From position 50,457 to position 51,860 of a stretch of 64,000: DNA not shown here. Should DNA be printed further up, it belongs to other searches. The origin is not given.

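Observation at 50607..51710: TssK-like protein whose C-terminal head is replaced by a zinc ribbon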

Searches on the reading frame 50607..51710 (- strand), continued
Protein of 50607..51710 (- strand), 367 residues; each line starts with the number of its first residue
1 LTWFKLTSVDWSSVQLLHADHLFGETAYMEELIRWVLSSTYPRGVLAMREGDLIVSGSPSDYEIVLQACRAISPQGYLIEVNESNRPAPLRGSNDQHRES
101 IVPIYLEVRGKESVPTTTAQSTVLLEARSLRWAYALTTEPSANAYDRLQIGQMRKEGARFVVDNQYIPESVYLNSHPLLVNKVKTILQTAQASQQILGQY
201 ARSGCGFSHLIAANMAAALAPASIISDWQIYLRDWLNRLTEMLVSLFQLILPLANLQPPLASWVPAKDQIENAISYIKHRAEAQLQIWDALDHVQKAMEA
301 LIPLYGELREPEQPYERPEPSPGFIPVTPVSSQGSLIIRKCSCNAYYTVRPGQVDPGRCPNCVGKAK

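Call 36: search_protein_families(library=pfam, proteins=[L006:2-2053:+, L006:2144-2572:+, L006:6714-8384:+, L006:8384-9952:+, L006:11161-11655:+, L006:11672-14005:+, L006:13966-14907:+, L007:14568-14954:-, L009:4680-5102:+, L005:11692-14628:+], max_evalue=1)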
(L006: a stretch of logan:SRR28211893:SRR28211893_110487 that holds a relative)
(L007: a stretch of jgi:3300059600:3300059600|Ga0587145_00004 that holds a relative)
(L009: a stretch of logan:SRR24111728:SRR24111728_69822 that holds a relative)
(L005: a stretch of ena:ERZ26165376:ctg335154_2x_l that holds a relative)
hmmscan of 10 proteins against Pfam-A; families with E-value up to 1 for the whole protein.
L006:2-2053:+ (683 aa): 1 family
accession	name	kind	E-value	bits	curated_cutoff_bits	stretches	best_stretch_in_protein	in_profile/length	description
PF10910.14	Phage_gene29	-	0.17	12.5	29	1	312-365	54-109/124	Phage gene 29 protein family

L006:2144-2572:+ (142 aa): 1 family
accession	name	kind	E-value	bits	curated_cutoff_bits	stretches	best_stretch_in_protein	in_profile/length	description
PF06841.18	Phage_T4_gp19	-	0.0046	17.2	28.2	1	34-92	54-111/134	T4-like virus tail tube protein gp19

L006:6714-8384:+ (556 aa): 0 families

L006:8384-9952:+ (522 aa): 1 family
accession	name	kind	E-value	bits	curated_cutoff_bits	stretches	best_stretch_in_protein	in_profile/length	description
PF02917.20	Pertussis_S1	-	0.062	13.5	21.3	0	228-293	41-109/239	Pertussis toxin, subunit 1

L006:11161-11655:+ (164 aa): 0 families

L006:11672-14005:+ (777 aa): 0 families

L006:13966-14907:+ (313 aa): 2 families
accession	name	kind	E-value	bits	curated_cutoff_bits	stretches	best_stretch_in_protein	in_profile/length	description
PF07833.16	Cu_amine_oxidN1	-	0.00013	22.4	24.2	1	48-159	2-108/108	Copper amine oxidase N-terminal domain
PF14326.11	DUF4384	-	0.0078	16.7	27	1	201-233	2-34/81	Domain of unknown function (DUF4384)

L007:14568-14954:- (128 aa): 1 family
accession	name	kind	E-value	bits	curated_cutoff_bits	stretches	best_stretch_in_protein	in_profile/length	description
PF18474.7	DUF5614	-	0.096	12.4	25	1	40-103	147-204/221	Family of unknown function (DUF5614)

L009:4680-5102:+ (141 aa): 4 families
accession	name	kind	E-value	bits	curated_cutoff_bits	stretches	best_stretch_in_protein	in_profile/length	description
PF19092.6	DUF5780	-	0.01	16.5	28.2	1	41-100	15-65/109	Family of unknown function (DUF5780)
PF24612.2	Ig_TgrO1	-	0.067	13.8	27.9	1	44-85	14-56/81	TgrO1-like, immunoglobulin-like domain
PF04970.19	LRAT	-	0.11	13.2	24.3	1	50-120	50-117/120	Lecithin retinol acyltransferase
PF03953.22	Tubulin_C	-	0.17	12.5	26.6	1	95-136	63-104/126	Tubulin C-terminal domain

L005:11692-14628:+ (978 aa): 6 families
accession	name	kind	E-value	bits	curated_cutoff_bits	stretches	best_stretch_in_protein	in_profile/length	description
PF01935.23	DUF87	-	1.2e-07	32.5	23.2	1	551-631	14-93/220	Helicase HerA, central domain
PF05872.18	HerA_C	-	0.00017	20.8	22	1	553-600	15-61/502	Helicase HerA-like C-terminal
PF10412.15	TrwB_AAD_bind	-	0.0007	19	20.5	1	549-601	5-56/387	Type IV secretion-system coupling protein DNA-binding domain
PF13401.12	AAA_22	-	0.0017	19.1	27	1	560-607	6-54/130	AAA domain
PF04851.21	ResIII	-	0.077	13.3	22.5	1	559-597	23-63/164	Type III restriction enzyme, res subunit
PF20720.3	nSTAND3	-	0.25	11.5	27.2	1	559-594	17-52/155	Novel STAND NTPase 3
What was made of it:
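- On Type VI secretion system (any described subtype i-iv): Relatives have a ~145-aa protein with only a weak T4 gp19 match (E 0.0046, call 36).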

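Call 42: predict_structure(alignment_id=A2)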
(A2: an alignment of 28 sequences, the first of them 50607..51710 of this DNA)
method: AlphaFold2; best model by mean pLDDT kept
length: 367 residues; sequences in the alignment: 28
mean_pLDDT: 88.8   pTM: 0.77
mean pLDDT of the five models: 88.8, 88.2, 87.8, 87.6, 86.9
residues with pLDDT >= 90: 256; 70-90: 65; 50-70: 40; < 50: 6
segments of 3 or more residues with pLDDT < 50: none
pLDDT, mean of each block of 10 residues (from residue 1): 67 76 88 94 95 97 98 96 95 95 97 76 68 96 96 96 95 97 97 95 84 96 96 94 98 92 97 93 78 97 91 66 55 72 92 90 78
secondary structure, 60 per line:
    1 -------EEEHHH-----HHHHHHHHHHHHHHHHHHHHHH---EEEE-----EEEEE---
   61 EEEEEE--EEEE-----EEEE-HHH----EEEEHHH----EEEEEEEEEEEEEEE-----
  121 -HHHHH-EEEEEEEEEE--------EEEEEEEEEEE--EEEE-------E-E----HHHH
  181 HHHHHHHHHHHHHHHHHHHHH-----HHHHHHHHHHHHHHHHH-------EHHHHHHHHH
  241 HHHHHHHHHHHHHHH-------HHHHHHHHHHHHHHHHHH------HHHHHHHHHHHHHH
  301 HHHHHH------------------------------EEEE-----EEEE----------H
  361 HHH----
elements in order: E8-10 H19-40 E44-47 E53-57 E61-66 E69-72 E78-81 E90-93 E101-115 H122-126 E128-137 E146-156 E159-162 H177-201 H207-223 H232-255 H263-280 H287-306 E337-340 E346-349 H360-363
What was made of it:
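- On TssK (ImpJ/VasE) protein family: AF2 pLDDT 88.8 (call 42). The model shows a linker plus a 30-residue finger after residue 306 (call 42).
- On Zinc ribbon / treble-clef zinc finger: The AF2 model has strands 337-340 and 346-349 and a helix 360-363 starting at CPNC (call 42), which favours a treble clef.
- AF2 model pLDDT 88.8, pTM 0.77 (call 42).
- Tried and rejected: It was redone with 28 sequences (call 42).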

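Call 45: fold_search(model_id=the predicted structure, library=pdb)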
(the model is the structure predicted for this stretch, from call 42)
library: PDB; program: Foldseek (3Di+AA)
matches with E <= 10: 573; with E <= 0.001: 16
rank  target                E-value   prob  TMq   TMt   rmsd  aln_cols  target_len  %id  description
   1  5mwn_C                8.8e-09  1.00  0.49  0.56   8.7       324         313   14  Structure of the EAEC T6SS component TssK N-terminal domain in complex with llama nanobodies nbK18 and nbK27 (released 2017-06-28)
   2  5mwn_B                1.3e-08  1.00  0.49  0.56   6.1       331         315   14  Structure of the EAEC T6SS component TssK N-terminal domain in complex with llama nanobodies nbK18 and nbK27 (released 2017-06-28)
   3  5y0e_A                1.7e-08  1.00  0.45  0.38   5.9       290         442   18  Crystal structure of TssK (released 2018-08-08)
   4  5m30_C                1.8e-08  1.00  0.52  0.65   6.0       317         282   15  Structure of TssK from T6SS EAEC in complex with nanobody nb18 (released 2017-06-21)
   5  6n38_A                2.4e-08  1.00  0.48  0.58   6.2       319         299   15  Structure of the type VI secretion system TssK-TssF-TssG baseplate subcomplex revealed by cryo-electron microscopy - f (released 2018-12-26)
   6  6n38_E                2.5e-08  1.00  0.46  0.55   6.2       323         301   15  Structure of the type VI secretion system TssK-TssF-TssG baseplate subcomplex revealed by cryo-electron microscopy - f (released 2018-12-26)
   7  5mwn_A                2.6e-08  1.00  0.49  0.57   6.1       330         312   14  Structure of the EAEC T6SS component TssK N-terminal domain in complex with llama nanobodies nbK18 and nbK27 (released 2017-06-28)
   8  5y0e_B                2.6e-08  1.00  0.44  0.37   5.5       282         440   17  Crystal structure of TssK (released 2018-08-08)
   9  5y0e_C                3.4e-08  1.00  0.45  0.39   5.3       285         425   18  Crystal structure of TssK (released 2018-08-08)
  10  5m30_B                5.8e-08  1.00  0.47  0.44   7.3       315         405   13  Structure of TssK from T6SS EAEC in complex with nanobody nb18 (released 2017-06-21)
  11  6n38_B                6.8e-08  1.00  0.48  0.57   6.3       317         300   15  Structure of the type VI secretion system TssK-TssF-TssG baseplate subcomplex revealed by cryo-electron microscopy - f (released 2018-12-26)
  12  5m30_A                6.8e-08  1.00  0.44  0.55   8.2       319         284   14  Structure of TssK from T6SS EAEC in complex with nanobody nb18 (released 2017-06-21)
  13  6n38_F                1.7e-07  1.00  0.52  0.61   5.0       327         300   15  Structure of the type VI secretion system TssK-TssF-TssG baseplate subcomplex revealed by cryo-electron microscopy - f (released 2018-12-26)
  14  6giy_D                3.6e-07  1.00  0.48  0.56   4.4       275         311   14  The baseplate complex from the type VI secretion system (released 2018-10-17)
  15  6giy_G                5.5e-07  1.00  0.46  0.38   5.5       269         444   16  The baseplate complex from the type VI secretion system (released 2018-10-17)
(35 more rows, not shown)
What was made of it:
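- On TssK (ImpJ/VasE) protein family: Foldseek top 16 hits are all TssK/IglD, with about 320 aligned columns and TM 0.55-0.65 normalised to the TssK N-terminal-domain structures (call 45).
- Closest known: IglD. Same: A divergent TssK-fold protein recovered by Foldseek at E 2.5e-6 (call 45).
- Checked: Foldseek of the AF2 model: the top 16 PDB hits are all TssK or IglD, E 9e-9 to 2.5e-6 (call 45).
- Top 16 Foldseek PDB hits are all TssK or IglD; the best are the TssK N-terminal-domain structures (call 45).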

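Call 47: search_dna_similar(query=P0044, collection=plasmids, mode=protein, max_rows=25, rows=spread)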
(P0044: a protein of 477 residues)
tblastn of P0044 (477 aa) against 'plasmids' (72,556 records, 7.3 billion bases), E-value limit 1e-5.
Records with a match: 4; places in all: 4; records where one place covers at least 80% of the query: 0.
Best place of each record, by identity: <60% 4.
By first word of the organism name: Bernardetia 2; Capnocytophaga 1; Hymenobacter 1.
By predicted mobility (MOB-suite, as given by PLSDB): non-mobilizable 3; mobilizable 1.
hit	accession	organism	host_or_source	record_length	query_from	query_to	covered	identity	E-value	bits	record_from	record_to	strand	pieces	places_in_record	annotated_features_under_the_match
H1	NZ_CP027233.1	Capnocytophaga sp. oral taxon 864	Homo sapiens,pure ...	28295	1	336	70%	23.0%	6e-11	73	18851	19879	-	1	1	type VI secretion system baseplate subunit TssK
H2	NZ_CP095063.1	Hymenobacter volaticus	single cell,air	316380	1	200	42%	26.8%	3e-8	64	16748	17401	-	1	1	hypothetical protein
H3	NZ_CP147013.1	Bernardetia sp. MNP-M8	grean alga,grean algae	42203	7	186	38%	25.7%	5e-6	57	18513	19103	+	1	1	hypothetical protein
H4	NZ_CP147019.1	Bernardetia sp. Wsw4-3y2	Red alga,Red algae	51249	7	186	38%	25.7%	5e-6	57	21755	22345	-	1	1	hypothetical protein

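Call 49: get_annotated_region(hit=H1, flank=14000)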
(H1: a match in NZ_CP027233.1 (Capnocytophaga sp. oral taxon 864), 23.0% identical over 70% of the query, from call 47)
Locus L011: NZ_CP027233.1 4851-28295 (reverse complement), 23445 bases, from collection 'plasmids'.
description: Capnocytophaga sp. oral taxon 864 strain F0512 plasmid unnamed1, complete sequence
organism: Capnocytophaga sp. oral taxon 864 (NCBI taxid 1316593)
taxonomy: Bacteria; Bacteroidota; Flavobacteriia; Flavobacteriales; Flavobacteriaceae; Capnocytophaga; Capnocytophaga sp. oral taxon 864
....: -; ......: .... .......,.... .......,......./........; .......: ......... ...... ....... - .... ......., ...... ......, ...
typing (MOB-suite, as given by PLSDB): mobilizable; relaxase MOBP
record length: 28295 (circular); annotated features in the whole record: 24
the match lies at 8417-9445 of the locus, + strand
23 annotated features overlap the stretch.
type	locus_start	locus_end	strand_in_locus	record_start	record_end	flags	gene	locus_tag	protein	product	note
CDS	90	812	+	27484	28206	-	-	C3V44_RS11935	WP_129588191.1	M949_RS01915 family surface polysaccharide biosynthesis protein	-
CDS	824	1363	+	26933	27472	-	-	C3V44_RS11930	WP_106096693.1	hypothetical protein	-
CDS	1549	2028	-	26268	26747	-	-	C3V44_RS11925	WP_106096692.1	hypothetical protein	-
CDS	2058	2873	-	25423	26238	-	-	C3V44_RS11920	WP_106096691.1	relaxase/mobilization nuclease domain-containing protein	-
CDS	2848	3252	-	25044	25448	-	-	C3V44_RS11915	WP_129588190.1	hypothetical protein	-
CDS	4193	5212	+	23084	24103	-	-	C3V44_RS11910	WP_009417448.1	replication initiation protein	GO:0006270 - DNA replication initiation [Evidence IEA]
CDS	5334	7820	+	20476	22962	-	-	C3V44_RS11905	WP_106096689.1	ATP-dependent Clp protease ATP-binding subunit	-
CDS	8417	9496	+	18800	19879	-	-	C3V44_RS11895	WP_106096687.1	type VI secretion system baseplate subunit TssK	-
CDS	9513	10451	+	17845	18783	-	-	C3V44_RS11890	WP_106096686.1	type VI secretion system baseplate subunit TssG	-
CDS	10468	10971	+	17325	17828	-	-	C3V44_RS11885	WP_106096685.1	type VI secretion system TssO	-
CDS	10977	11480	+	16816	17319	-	-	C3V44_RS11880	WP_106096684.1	type VI secretion system transmembrane protein TssO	-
CDS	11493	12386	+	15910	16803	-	-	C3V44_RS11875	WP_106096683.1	PKD domain-containing protein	-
CDS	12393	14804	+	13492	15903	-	tssR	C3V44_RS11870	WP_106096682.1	type VI secretion system protein TssR domain-containing protein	-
CDS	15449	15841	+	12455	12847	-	tssD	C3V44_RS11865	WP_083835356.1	type VI secretion system tube protein TssD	-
CDS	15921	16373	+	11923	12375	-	-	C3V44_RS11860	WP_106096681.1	hypothetical protein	-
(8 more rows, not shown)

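Call 68: find_related_loci(query=A3, collection=metagenome_contigs, flank=10000)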
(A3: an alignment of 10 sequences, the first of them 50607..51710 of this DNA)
Query A3 (367 aa) in metagenome_contigs; peptide patterns used: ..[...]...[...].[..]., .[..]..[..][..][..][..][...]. (x = any residue, [..] = any of these).
79 stretches matched a pattern; 3 encode a relative of the query (tblastn E <= 1e-3); 3 distinct loci.
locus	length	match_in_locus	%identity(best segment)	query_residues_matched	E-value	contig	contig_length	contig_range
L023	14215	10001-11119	55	1-364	1e-126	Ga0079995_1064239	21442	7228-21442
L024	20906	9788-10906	55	1-364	1e-126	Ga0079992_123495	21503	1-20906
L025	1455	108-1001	45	4-309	3e-68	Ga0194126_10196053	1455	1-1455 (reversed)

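Call 72: search_protein_families(library=pfam, proteins=[L024:325-2190:-, L024:2223-4079:-, L024:4162-5484:-, L024:5512-6186:-, L024:14167-15426:-, L024:15288-16022:-, L024:16095-16970:+, L024:17053-18186:+, L024:11410-13866:+, L024:20371-20880:-], max_evalue=0.01)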
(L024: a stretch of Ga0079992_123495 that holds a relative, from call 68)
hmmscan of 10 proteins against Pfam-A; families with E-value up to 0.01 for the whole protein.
L024:325-2190:- (621 aa): 1 family
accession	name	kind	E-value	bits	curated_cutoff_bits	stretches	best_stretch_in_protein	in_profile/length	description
PF24249.1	DUF7452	-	8.1e-12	45.9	28.2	1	536-618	36-118/118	Domain of unknown function (DUF7452)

L024:2223-4079:- (618 aa): 1 family
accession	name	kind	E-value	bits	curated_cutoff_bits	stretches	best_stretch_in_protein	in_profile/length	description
PF00656.27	Peptidase_C14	-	9.3e-10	39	21.4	1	78-377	2-210/233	Caspase domain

L024:4162-5484:- (440 aa): 1 family
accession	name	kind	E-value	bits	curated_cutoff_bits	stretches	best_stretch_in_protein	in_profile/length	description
PF14326.11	DUF4384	-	3.7e-16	59.4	27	1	295-372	2-79/81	Domain of unknown function (DUF4384)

L024:5512-6186:- (224 aa): 1 family
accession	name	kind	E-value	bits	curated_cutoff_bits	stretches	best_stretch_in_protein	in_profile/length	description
PF00656.27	Peptidase_C14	-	1.1e-12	48.6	21.4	1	54-183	3-130/233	Caspase domain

L024:14167-15426:- (419 aa): 6 families
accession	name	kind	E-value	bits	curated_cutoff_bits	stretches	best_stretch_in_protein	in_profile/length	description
PF00534.26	Glycos_transf_1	-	7.9e-32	110.6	26.4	1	238-392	15-170/172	Glycosyl transferases group 1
PF13692.12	Glyco_trans_1_4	-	4.7e-27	95.4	27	1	239-380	2-142/142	Glycosyl transferases group 1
PF13439.12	Glyco_transf_4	-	2e-15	57.6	28.5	1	72-214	10-166/170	Glycosyltransferase Family 4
PF20706.3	GT4-conflict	-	2.5e-11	43.6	26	1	179-405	144-383/385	Family 4 Glycosyltransferase in conflict systems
PF13579.12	Glyco_trans_4_4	-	2.2e-10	41.5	29.7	1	73-213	10-158/158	Glycosyl transferase 4-like domain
PF13524.12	Glyco_trans_1_2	-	7.4e-07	29.7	25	1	269-395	15-129/144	Glycosyl transferase-like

L024:15288-16022:- (244 aa): 2 families
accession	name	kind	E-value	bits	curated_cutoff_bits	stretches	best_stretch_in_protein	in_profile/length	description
PF02527.21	GidB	-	9.3e-41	139.6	27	1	26-198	3-171/184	rRNA small subunit methyltransferase G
PF05175.20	MTS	-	0.0021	18.1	23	1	71-147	31-103/170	Methyltransferase small domain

L024:16095-16970:+ (291 aa): 2 families
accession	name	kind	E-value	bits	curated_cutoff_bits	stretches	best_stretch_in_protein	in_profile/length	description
PF08668.18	HDOD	-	2.9e-57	193.8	22.9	1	24-220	1-196/196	HDOD domain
PF01966.28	HD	-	3.6e-08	34.1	22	1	119-239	2-112/116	HD domain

L024:17053-18186:+ (377 aa): 1 family
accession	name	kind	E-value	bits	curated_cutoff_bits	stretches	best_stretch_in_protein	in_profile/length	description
PF04107.18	GCS2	-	3e-65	220.9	21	1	11-289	1-290/291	Glutamate-cysteine ligase family 2(GCS2)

L024:11410-13866:+ (818 aa): 1 family
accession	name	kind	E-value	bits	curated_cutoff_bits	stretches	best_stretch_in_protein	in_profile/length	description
PF08308.17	PEGA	-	4.3e-13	49.4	20.8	1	552-623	2-70/71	PEGA domain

L024:20371-20880:- (169 aa): 0 families
